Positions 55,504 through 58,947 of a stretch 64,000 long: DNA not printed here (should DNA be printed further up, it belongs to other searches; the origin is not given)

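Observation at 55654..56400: Secreted protein with a C-terminal protein-kinase-like fold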

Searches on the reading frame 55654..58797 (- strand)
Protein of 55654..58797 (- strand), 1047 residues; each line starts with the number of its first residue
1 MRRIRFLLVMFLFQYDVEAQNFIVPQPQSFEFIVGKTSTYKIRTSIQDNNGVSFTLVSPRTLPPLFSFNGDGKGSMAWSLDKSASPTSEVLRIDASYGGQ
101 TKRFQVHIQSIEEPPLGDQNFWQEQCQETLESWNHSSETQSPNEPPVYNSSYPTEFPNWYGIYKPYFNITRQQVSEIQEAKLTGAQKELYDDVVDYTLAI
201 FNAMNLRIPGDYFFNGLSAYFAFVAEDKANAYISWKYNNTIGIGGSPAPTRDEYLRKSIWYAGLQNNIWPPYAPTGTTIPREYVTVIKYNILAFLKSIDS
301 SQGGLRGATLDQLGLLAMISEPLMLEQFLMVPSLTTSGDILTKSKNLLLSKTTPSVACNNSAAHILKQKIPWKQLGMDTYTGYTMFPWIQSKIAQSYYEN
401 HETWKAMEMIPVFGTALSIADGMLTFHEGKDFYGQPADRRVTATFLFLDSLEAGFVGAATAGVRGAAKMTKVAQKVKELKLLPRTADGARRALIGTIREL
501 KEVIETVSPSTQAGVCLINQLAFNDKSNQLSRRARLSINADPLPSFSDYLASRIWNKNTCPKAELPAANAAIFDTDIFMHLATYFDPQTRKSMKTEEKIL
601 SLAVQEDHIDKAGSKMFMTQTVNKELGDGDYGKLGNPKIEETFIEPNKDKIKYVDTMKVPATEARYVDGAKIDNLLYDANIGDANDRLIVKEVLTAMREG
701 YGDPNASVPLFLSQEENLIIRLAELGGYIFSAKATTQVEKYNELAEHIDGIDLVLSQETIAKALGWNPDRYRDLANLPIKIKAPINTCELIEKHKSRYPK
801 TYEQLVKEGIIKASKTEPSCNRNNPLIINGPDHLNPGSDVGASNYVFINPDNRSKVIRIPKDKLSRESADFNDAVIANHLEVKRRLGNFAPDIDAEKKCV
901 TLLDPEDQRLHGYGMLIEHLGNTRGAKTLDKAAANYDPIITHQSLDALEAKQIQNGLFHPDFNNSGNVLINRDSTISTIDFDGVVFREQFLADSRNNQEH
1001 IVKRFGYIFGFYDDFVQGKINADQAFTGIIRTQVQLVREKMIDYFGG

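Call 6: search_protein_families(library=pfam, proteins=[window:55654-58797:-], max_evalue=1)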
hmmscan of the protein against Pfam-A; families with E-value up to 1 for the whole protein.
window:55654-58797:- (1047 aa): 0 families

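Call 7: search_solved_structures(query=window:55654-58797:-, max_evalue=10, show_alignments=3)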
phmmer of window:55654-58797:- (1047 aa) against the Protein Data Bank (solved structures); distinct sequences matched with E-value up to 10: 1.
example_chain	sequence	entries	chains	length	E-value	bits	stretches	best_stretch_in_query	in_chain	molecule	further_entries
1vpb_A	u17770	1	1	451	0.36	11.9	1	628-691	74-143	putative modulator of DNA gyrase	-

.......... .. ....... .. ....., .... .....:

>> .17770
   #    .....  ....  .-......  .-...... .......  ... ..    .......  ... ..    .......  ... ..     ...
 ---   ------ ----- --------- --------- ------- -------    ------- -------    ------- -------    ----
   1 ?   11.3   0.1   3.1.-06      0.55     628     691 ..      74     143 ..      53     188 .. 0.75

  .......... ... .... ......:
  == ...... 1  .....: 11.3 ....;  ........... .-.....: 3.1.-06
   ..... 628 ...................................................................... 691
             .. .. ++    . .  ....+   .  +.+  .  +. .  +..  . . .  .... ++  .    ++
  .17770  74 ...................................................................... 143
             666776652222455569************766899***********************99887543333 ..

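Call 8: find_homologous_proteins(query=window:55654-58797:-, max_evalue=0.001)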
Query window:55654-58797:- (1047 aa): 1 proteins with E <= 0.001 among 8000 candidates.
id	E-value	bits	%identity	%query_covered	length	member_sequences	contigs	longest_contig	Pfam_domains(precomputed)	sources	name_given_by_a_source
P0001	0.0e+0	2413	100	100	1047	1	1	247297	-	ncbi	-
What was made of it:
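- Tried and rejected: Word-indexed search with the full protein found only itself (call 8).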

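Call 10: find_encoding_contigs(protein=P0001, flank=10000, max_places=5)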
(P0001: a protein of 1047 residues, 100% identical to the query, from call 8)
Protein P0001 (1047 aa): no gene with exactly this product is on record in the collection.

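Call 14: search_protein_families(library=ncbifam, proteins=[window:55654-58797:-], max_evalue=1)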
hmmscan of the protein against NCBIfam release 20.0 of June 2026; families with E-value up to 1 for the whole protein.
window:55654-58797:- (1047 aa): 3 families
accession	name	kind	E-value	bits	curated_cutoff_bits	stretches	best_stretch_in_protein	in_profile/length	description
TIGR01982.1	UbiB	equivalog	0.027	13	487.55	1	943-984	263-302/436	2-polyprenylphenol 6-hydroxylase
TIGR00587.1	nfo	subfamily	0.078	12.2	129.65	1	467-517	127-177/279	deoxyribonuclease IV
NF002475.0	PRK01723.1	equivalog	0.092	11.8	142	1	947-988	154-194/241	3-deoxy-D-manno-octulosonic acid kinase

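Call 18: find_related_loci(query=window:55654-58797:-, collection=genome_contigs, flank=10000)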
Query window:55654-58797:- (1047 aa) in genome_contigs; peptide patterns used: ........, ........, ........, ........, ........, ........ (x = any residue, [..] = any of these).
29 stretches matched a pattern, but none encodes a relative of the query by tblastn (E <= 1e-3).
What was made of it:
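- Tried and rejected: The first genome_contigs scan with the full protein found nothing (call 18), so the source genome is not among the species representatives searched and its taxonomy is only inferred.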

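Call 27: search_protein_representatives(protein=window:55654-58797:-)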
Query: 1047 residues. Proteins with E-value up to 0.001 (for the whole library): 16; up to 1e-10: 8; up to 1e-30: 2. The best 16 are listed.
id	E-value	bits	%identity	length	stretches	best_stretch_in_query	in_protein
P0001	0.0e+00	2412.7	100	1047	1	1-1047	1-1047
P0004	8.7e-48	179.5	31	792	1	109-590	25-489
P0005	3.5e-25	104.7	41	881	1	338-500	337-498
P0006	1.8e-22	95.7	36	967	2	344-505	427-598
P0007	9.1e-19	83.5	37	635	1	304-480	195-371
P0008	2.0e-16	75.7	30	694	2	293-481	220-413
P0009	2.9e-16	75.2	34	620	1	305-499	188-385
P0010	3.9e-14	68.1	35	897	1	336-501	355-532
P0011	2.6e-08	48.8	33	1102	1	346-482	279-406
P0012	9.9e-08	46.9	38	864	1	345-474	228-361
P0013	1.8e-07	46.0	33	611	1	329-487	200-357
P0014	1.1e-06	43.5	30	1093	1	303-493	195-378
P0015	5.1e-06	41.2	35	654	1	345-494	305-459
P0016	7.1e-05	37.5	29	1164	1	343-510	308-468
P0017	2.7e-04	35.6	32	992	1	347-449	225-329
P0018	3.7e-04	35.1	26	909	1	347-479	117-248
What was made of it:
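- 57298..58446 (-): Family-defining all-alpha module, residues ~118-500. The most conserved core is 351-441 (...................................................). All 15 homologues found by exhaustive phmmer align here and only here (call 27).
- Exhaustive phmmer finds 15 relatives, all aligned to residues 109-590 and none to the C-terminus (call 27).
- Tried and rejected: Exhaustive phmmer found no hit to the C-terminus (call 27).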

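Call 30: search_protein_families(library=pfam, proteins=[P0004, P0005, P0006, P0007, P0008, P0009, P0010, P0011, P0012, P0013], max_evalue=0.1)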
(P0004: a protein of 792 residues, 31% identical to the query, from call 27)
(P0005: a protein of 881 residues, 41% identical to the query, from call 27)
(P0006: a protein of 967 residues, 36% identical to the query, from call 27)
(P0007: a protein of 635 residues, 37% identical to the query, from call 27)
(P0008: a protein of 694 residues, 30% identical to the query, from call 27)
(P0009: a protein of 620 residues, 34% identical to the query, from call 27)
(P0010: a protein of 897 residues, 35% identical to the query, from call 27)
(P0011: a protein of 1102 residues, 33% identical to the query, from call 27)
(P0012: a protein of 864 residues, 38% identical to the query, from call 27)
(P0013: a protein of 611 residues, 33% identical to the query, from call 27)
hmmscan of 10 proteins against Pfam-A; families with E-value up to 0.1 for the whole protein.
P0004 (792 aa): 0 families

P0005 (881 aa): 1 family
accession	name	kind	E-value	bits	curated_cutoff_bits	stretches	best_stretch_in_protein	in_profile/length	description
PF22940.2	CNOT1_1st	-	0.0085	16.2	27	1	222-292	11-80/200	CCR4-NOT transcription complex subunit 1, N-terminal domain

P0006 (967 aa): 0 families

P0007 (635 aa): 0 families

P0008 (694 aa): 0 families

P0009 (620 aa): 0 families

P0010 (897 aa): 0 families

P0011 (1102 aa): 2 families
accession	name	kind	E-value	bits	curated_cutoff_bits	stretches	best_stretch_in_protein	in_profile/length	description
PF05394.16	AvrB_AvrC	-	6.3e-19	68.8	23.2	1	637-735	227-325/326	Avirulence protein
PF07210.18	DUF1416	-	0.062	13.7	23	0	859-900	31-72/97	Protein of unknown function (DUF1416)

P0012 (864 aa): 1 family
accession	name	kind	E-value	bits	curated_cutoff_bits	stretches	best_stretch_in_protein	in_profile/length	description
PF05394.16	AvrB_AvrC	-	5.9e-17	62.3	23.2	1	555-652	226-323/326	Avirulence protein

P0013 (611 aa): 0 families

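Call 31: search_protein_families(library=pfam, proteins=[P0014, P0015, P0016, P0017, P0018], max_evalue=0.1)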
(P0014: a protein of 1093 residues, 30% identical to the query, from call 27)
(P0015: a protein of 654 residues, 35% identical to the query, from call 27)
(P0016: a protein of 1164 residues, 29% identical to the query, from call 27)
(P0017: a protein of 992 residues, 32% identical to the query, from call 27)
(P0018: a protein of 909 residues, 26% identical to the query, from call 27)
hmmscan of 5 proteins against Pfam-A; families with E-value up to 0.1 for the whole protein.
P0014 (1093 aa): 2 families
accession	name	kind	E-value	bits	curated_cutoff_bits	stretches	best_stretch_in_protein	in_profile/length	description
PF05394.16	AvrB_AvrC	-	8.9e-07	28.9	23.2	1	599-691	232-324/326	Avirulence protein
PF21784.3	Bflower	-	0.06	14.2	25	0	638-719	21-103/116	4-fold beta flower protein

P0015 (654 aa): 0 families

P0016 (1164 aa): 1 family
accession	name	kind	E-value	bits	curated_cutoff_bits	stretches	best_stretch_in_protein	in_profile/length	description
PF05394.16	AvrB_AvrC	-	0.00078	19.2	23.2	1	729-820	234-324/326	Avirulence protein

P0017 (992 aa): 1 family
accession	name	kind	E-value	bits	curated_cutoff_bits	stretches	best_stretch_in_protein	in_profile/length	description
PF05394.16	AvrB_AvrC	-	6e-12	45.9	23.2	1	564-659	228-324/326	Avirulence protein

P0018 (909 aa): 0 families
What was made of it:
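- Closest known: AvrB/AvrC Fido effectors of Pseudomonas syringae. Same: Five family relatives of the target carry this domain at the position where the target carries its own C-terminal domains (calls 30, 31).
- Relatives carry PF05394 AvrB_AvrC above the gathering score (P0011 6e-19, P0012 6e-17, P0017 6e-12, P0014 9e-7) (calls 30, 31).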

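Call 40: list_cluster_members(proteins=[P0004, P0005, P0006, P0007, P0008, P0009, P0010, P0011, P0012, P0013])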
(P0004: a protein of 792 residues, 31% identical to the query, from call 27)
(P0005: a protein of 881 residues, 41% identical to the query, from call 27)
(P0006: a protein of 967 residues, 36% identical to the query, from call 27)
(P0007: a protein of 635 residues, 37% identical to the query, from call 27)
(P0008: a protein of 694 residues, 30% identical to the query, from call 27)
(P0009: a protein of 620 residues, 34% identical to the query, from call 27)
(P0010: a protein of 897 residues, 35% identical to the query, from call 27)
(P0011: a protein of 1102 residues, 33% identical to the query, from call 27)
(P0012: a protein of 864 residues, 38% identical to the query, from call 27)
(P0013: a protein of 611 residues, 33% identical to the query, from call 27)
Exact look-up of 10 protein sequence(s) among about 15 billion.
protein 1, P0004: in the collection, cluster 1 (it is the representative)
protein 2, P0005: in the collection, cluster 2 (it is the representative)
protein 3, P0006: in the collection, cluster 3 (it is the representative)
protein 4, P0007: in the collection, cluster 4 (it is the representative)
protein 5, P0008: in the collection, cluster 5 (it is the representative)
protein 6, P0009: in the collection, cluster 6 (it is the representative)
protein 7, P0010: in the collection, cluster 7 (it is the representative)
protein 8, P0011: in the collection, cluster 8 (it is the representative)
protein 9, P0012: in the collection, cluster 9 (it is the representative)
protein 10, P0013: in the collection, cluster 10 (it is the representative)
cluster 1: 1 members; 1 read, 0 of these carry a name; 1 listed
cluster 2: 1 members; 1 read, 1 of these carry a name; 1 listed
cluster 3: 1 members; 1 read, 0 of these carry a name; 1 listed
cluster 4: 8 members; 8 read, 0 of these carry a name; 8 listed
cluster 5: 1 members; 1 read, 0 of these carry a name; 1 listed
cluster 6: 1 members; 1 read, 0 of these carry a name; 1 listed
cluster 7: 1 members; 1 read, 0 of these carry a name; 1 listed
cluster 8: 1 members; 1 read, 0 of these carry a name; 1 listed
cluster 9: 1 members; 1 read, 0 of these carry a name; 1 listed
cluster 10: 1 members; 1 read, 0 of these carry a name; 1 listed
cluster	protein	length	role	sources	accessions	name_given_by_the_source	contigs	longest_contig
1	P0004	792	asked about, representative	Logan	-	-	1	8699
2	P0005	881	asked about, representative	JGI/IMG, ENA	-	hypothetical protein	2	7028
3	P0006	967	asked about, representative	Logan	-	-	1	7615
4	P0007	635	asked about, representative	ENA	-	-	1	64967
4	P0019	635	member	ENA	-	-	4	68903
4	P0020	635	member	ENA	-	-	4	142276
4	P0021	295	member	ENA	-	-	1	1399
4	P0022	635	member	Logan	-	-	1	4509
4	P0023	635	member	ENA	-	-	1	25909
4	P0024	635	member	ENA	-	-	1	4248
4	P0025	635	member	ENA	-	-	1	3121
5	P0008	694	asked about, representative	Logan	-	-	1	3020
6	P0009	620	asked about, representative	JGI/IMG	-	-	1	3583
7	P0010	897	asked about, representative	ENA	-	-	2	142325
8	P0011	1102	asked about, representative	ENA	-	-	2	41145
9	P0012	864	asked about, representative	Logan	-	-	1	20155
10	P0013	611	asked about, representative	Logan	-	-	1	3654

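Call 41: find_encoding_contigs(protein=P0010, flank=10000, max_places=2)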
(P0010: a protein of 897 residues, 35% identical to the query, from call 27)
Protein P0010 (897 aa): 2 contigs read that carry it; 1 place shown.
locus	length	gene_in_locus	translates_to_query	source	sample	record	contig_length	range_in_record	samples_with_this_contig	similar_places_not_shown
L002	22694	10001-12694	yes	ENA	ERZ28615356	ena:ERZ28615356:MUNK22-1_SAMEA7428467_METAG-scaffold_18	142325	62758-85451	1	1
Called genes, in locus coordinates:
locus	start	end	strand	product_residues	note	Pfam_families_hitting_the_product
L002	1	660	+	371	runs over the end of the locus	PF00534:Glycos_transf_1, PF13692:Glyco_trans_1_4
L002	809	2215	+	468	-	PF13727:CoA_binding_3, PF02397:Bac_transf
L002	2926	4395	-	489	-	PF05090:HTTM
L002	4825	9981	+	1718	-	-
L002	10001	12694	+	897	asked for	-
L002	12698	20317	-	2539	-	-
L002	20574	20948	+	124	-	-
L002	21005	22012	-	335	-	PF00478:IMPDH, PF01070:FMN_dh (weak), PF03060:NMO, PF01645:Glu_synthase (weak)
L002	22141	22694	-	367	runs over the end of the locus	PF00274:Glycolytic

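Call 42: find_encoding_contigs(protein=P0004, flank=10000, max_places=2)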
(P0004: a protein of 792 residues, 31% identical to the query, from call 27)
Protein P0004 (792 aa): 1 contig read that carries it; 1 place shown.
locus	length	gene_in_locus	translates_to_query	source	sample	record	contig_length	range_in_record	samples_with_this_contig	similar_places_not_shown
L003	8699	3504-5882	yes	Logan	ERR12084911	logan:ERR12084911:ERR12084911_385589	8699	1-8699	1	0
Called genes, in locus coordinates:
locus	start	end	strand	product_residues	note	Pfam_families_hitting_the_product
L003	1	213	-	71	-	?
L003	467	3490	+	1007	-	-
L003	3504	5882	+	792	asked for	-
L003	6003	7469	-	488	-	-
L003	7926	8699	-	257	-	?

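Call 55: find_encoding_contigs(protein=P0006, flank=10000, max_places=1)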
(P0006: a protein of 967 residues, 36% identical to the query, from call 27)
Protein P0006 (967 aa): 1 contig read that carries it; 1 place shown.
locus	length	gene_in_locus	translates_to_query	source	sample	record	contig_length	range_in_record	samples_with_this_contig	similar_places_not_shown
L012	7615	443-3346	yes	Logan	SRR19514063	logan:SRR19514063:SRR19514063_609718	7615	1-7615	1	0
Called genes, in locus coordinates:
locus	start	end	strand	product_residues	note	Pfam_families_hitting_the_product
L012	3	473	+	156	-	?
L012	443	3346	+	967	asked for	-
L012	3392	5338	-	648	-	-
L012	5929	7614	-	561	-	?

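Call 56: find_encoding_contigs(protein=P0005, flank=10000, max_places=1)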
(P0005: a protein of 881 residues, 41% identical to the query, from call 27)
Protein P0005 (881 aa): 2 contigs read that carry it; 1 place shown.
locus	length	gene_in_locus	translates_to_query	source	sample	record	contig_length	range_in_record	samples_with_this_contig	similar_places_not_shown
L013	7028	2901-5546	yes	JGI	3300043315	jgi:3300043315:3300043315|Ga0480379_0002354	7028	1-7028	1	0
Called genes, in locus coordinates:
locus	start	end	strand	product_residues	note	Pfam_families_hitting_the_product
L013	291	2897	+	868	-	-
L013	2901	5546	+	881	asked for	-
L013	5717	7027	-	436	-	?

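Call 57: find_encoding_contigs(protein=P0011, flank=10000, max_places=1)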
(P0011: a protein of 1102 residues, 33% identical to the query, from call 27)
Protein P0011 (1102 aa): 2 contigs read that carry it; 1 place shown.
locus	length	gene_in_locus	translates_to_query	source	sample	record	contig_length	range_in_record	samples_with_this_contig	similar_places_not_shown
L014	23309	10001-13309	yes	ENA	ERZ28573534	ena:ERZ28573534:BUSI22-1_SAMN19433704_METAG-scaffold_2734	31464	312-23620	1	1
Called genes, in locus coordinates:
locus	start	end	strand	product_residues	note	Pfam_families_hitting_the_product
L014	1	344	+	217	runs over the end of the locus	?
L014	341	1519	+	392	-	-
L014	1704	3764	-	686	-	PF19580:Exo_endo_phos_3, PF03372:Exo_endo_phos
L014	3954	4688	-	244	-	-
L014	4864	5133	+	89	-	-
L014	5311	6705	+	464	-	PF02272:DHHA1 (weak)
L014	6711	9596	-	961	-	PF01436:NHL (faint)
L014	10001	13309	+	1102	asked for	PF05394:AvrB_AvrC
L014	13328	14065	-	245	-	-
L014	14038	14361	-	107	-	PF03091:CutA1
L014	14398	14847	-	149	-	PF02580:Tyr_Deacylase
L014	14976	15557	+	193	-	PF01227:GTP_cyclohydroI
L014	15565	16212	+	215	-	PF01300:Sua5_yciO_yrdC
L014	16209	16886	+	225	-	PF21948:LplA-B_cat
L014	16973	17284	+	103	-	-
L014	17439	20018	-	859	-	PF19864:Radical_SAM_N2, PF04055:Radical_SAM, PF10105:DUF2344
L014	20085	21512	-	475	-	PF00595:PDZ, PF13180:PDZ_2, PF17820:PDZ_6, PF03572:Peptidase_S41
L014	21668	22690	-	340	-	PF01694:Rhomboid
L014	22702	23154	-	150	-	-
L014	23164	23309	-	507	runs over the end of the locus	PF00221:Lyase_aromatic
